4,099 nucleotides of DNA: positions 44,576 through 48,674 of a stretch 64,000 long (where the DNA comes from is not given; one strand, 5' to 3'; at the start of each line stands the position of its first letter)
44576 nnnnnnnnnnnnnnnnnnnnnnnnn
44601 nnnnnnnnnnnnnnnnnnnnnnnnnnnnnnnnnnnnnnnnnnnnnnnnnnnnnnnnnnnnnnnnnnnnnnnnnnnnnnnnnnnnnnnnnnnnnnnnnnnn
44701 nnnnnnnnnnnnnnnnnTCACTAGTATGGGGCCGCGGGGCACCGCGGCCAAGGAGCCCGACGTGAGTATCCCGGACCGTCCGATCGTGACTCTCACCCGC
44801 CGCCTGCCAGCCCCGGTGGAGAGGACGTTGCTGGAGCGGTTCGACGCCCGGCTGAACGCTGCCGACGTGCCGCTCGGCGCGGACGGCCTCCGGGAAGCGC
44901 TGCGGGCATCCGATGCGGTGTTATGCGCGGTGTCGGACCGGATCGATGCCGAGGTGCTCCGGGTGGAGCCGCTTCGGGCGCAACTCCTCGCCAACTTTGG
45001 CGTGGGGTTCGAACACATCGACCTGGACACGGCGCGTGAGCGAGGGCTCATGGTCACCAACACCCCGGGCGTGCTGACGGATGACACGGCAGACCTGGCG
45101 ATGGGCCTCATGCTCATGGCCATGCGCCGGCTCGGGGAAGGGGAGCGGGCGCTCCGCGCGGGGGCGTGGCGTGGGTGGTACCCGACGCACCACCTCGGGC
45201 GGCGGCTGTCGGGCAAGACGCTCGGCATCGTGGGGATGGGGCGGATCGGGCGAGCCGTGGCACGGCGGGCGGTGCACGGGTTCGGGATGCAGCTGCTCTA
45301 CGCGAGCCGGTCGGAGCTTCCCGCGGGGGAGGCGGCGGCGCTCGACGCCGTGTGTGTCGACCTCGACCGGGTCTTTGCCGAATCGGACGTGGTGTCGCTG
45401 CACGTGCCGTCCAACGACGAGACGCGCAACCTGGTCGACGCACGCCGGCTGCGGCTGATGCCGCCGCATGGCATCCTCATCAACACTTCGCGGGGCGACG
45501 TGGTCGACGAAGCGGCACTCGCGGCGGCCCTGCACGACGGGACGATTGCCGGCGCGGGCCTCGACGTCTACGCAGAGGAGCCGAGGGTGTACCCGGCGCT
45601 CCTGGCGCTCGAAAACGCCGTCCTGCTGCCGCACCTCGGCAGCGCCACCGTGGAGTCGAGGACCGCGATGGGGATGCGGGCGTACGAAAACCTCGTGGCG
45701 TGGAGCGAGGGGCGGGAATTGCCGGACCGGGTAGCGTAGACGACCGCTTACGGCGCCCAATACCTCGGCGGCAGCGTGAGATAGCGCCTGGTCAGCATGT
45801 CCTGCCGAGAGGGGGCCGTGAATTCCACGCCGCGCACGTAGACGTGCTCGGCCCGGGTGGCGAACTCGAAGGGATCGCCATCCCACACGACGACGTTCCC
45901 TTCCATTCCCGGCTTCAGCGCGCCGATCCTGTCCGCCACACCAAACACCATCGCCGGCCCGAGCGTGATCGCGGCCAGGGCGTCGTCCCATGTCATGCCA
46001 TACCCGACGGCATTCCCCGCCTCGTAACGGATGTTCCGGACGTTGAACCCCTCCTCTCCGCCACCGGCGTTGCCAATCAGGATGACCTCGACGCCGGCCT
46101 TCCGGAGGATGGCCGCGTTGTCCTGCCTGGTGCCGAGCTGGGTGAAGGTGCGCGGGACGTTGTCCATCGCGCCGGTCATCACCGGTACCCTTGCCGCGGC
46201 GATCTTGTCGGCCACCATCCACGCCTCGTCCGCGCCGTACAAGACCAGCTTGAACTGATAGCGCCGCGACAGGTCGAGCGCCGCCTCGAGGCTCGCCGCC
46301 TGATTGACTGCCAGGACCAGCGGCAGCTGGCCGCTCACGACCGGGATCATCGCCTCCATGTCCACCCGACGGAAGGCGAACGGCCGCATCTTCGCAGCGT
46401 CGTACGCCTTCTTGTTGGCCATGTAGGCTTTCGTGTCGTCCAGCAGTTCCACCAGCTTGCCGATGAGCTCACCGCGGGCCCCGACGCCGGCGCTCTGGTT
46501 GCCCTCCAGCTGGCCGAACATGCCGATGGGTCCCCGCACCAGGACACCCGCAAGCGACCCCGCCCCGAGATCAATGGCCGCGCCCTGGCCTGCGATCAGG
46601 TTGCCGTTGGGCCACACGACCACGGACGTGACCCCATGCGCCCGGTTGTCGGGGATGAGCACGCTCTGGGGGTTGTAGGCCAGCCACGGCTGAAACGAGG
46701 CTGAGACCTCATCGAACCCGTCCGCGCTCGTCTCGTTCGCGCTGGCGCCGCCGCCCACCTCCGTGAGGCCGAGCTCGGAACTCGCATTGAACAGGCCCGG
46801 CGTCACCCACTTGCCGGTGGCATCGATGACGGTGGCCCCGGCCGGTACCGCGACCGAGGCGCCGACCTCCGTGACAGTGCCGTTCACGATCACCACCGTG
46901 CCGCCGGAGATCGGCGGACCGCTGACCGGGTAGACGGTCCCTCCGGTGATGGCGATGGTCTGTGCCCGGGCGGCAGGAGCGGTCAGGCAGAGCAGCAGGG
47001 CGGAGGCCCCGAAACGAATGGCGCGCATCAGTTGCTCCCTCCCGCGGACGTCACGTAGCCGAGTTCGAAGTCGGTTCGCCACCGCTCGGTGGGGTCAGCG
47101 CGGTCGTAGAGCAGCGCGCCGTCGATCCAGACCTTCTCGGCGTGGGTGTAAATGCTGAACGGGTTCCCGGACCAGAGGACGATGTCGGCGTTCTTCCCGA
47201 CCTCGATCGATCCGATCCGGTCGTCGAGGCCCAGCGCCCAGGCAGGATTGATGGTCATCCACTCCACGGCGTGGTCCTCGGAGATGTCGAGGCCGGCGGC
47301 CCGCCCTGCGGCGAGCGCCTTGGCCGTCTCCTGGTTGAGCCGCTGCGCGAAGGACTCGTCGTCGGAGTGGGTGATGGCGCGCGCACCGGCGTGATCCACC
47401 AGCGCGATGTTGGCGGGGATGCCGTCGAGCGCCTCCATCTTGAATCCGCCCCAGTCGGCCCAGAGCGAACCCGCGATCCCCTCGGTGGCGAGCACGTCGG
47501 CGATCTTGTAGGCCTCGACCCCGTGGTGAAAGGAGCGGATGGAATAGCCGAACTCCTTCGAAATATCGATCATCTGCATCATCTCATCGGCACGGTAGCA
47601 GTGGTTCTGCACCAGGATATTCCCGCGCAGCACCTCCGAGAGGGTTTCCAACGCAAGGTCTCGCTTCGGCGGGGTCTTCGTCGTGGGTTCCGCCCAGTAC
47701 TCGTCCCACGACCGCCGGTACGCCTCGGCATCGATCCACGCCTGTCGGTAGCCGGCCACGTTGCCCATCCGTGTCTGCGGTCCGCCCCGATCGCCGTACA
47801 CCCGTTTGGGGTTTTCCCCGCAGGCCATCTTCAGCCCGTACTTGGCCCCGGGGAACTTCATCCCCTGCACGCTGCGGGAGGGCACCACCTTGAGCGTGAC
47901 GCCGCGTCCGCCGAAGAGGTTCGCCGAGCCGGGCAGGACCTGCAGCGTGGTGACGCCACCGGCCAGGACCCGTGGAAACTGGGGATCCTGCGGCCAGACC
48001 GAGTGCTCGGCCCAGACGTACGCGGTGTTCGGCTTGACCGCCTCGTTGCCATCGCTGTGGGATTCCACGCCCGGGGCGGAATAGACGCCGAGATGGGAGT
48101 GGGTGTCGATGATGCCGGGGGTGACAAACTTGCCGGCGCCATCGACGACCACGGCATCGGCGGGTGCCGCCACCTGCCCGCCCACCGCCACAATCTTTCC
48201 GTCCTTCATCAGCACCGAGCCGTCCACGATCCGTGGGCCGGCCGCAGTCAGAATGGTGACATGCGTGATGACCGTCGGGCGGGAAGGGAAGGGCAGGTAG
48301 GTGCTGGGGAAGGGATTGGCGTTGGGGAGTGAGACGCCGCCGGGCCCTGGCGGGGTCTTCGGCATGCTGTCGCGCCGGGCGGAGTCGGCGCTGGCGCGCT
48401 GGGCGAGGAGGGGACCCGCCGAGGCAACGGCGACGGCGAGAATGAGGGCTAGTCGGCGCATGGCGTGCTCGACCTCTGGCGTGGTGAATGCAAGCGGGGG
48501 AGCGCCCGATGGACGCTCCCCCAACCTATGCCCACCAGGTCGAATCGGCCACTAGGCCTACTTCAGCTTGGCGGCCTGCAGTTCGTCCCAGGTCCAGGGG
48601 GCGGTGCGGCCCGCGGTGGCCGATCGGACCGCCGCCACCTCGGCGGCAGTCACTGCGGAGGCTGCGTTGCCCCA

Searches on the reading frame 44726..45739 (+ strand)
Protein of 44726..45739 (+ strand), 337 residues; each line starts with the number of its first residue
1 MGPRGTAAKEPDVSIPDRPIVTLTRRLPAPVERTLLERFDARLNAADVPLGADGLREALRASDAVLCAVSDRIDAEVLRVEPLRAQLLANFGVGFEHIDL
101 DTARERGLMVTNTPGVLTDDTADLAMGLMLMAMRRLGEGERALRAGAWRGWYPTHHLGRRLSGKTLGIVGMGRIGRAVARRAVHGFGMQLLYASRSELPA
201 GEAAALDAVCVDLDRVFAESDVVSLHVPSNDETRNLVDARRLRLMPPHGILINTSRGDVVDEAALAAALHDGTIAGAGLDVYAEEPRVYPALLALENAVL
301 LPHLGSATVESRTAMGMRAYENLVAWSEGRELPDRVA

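Call 65: search_protein_families(library=pfam, proteins=[window:44726-45739:+], max_evalue=0.00001)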
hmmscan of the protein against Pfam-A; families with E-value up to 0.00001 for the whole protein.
window:44726-45739:+ (337 aa): 2 families
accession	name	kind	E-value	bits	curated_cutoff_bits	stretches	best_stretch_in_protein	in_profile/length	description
PF02826.25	2-Hacid_dh_C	-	4.3e-59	199.3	25.1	1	126-305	1-178/178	D-isomer specific 2-hydroxyacid dehydrogenase, NAD binding domain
PF00389.36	2-Hacid_dh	-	2.4e-23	82.7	24.6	1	32-336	11-133/134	D-isomer specific 2-hydroxyacid dehydrogenase, catalytic domain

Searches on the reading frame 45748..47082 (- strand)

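Call 3: search_protein_families(library=pfam, proteins=[window:45748-47082:-], max_evalue=0.01)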
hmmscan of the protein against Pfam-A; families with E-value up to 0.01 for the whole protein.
window:45748-47082:- (444 aa): 2 families
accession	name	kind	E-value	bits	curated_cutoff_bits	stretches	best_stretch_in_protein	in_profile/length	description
PF07969.17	Amidohydro_3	-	1.5e-09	38.4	29.7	1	363-419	407-469/472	Amidohydrolase family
PF01979.26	Amidohydro_1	-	4.3e-08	33.2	25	1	316-410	228-323/345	Amidohydrolase family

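Call 4: search_protein_families(library=ncbifam, proteins=[window:45748-47082:-], max_evalue=0.01)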
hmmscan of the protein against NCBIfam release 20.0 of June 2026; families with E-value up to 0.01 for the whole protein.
window:45748-47082:- (444 aa): 29 families (the best 25 are shown)
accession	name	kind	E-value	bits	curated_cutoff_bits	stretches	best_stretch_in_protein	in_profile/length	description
NF051886.1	XaaProDiPepCaul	equivalog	5e-11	42.2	500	1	321-415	298-388/398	Xaa-Pro dipeptidase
NF006056.0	PRK08204.1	subfamily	1.6e-09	37.1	391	2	58-157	22-123/449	hypothetical protein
TIGR01224.1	hutI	equivalog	4.6e-09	35.6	298.15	1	358-404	309-355/377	imidazolonepropionase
NF006055.0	PRK08203.1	equivalog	1.3e-08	33.8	532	1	362-414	353-404/455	8-oxoguanine deaminase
NF004701.0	PRK06038.1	equivalog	3.1e-07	29.5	609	1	42-113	5-75/432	N-ethylammeline chlorohydrolase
NF006689.0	PRK09237.1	equivalog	3.9e-07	29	371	1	63-97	25-59/383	amidohydrolase/deacetylase family metallohydrolase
NF006845.0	PRK09357.2-6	equivalog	2.8e-06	26.3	728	1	62-103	22-63/428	dihydroorotase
TIGR02033.1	D-hydantoinase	equivalog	9.7e-06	24.8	393.25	1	45-110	3-66/454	dihydropyrimidinase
NF009941.0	PRK13404.1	subfamily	2.2e-05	23.3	647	0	61-105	22-64/478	dihydropyrimidinase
TIGR01792.1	urease_alph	equivalog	3.1e-05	22.9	680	0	369-419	405-453/568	urease subunit alpha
NF009060.0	PRK12394.1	equivalog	6.4e-05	21.9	442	0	361-397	299-335/381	metallo-dependent hydrolase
NF009686.0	PRK13207.1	subfamily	0.00018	20.4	354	1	369-421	406-456/569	urease subunit alpha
TIGR00221.1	nagA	equivalog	0.00029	19.9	225.65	0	357-403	322-369/380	N-acetylglucosamine-6-phosphate deacetylase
NF011990.0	PRK15446.2-6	subfamily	0.00037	19.3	233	0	367-418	330-379/390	alpha-D-ribose 1-methylphosphonate 5-triphosphate diphosphatase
NF006679.0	PRK09228.1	subfamily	0.00043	19.1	351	1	325-402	308-387/433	guanine deaminase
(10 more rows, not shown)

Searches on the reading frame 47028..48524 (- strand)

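Call 3: search_protein_families(library=pfam, proteins=[window:47028-48524:-], max_evalue=0.01)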
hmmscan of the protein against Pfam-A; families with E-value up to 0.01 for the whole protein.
window:47028-48524:- (498 aa): 2 families
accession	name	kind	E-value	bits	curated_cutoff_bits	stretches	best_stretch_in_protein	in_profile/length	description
PF01979.26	Amidohydro_1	-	5.4e-17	62.5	25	1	133-463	1-327/345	Amidohydrolase family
PF07969.17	Amidohydro_3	-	8.4e-17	62.2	29.7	1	413-473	406-472/472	Amidohydrolase family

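Call 4: search_protein_families(library=ncbifam, proteins=[window:47028-48524:-], max_evalue=0.01)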
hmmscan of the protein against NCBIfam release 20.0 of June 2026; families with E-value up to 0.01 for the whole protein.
window:47028-48524:- (498 aa): 68 families (the best 25 are shown)
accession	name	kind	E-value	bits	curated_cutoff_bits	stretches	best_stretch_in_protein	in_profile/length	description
NF006056.0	PRK08204.1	subfamily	1.2e-18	67.1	391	2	88-145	9-67/449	hypothetical protein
NF006689.0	PRK09237.1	equivalog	1.9e-14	53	371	1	103-145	24-66/383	amidohydrolase/deacetylase family metallohydrolase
TIGR01224.1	hutI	equivalog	7.6e-14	51.3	298.15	2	101-148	3-51/377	imidazolonepropionase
NF011989.0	PRK15446.2-5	equivalog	1.5e-13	50.3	565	2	403-474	313-379/385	alpha-D-ribose 1-methylphosphonate 5-triphosphate diphosphatase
NF051886.1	XaaProDiPepCaul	equivalog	2.9e-13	49.6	500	2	93-148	10-67/398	Xaa-Pro dipeptidase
NF011990.0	PRK15446.2-6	subfamily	3.7e-13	49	233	2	417-476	329-386/390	alpha-D-ribose 1-methylphosphonate 5-triphosphate diphosphatase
NF006055.0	PRK08203.1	equivalog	7.6e-13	47.8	532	2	85-145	8-71/455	8-oxoguanine deaminase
TIGR02318.1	phosphono_phnM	equivalog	1.8e-12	46.9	390.55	2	417-471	323-374/376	phosphonate metabolism protein PhnM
NF009686.0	PRK13207.1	subfamily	2.9e-12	46.2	354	1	422-458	408-444/569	urease subunit alpha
NF005557.0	PRK07228.1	equivalog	4.9e-12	45.3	522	2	90-145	10-65/445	5'-deoxyadenosine deaminase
TIGR00857.1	pyrC_multi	subfamily_domain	6.7e-12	45.1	279.05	1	99-149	3-52/412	dihydroorotase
TIGR03178.1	allantoinase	equivalog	1.9e-11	43.5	357.85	2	85-146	3-61/441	allantoinase AllB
NF009941.0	PRK13404.1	subfamily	2.3e-11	43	647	1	84-158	6-76/478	dihydropyrimidinase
NF005211.0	PRK06687.1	equivalog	1.1e-10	40.9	703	2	406-450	328-370/419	TRZ/ATZ family protein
NF011984.0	PRK15446.1-5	equivalog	2.1e-10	39.9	260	2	85-143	5-59/379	alpha-D-ribose 1-methylphosphonate 5-triphosphate diphosphatase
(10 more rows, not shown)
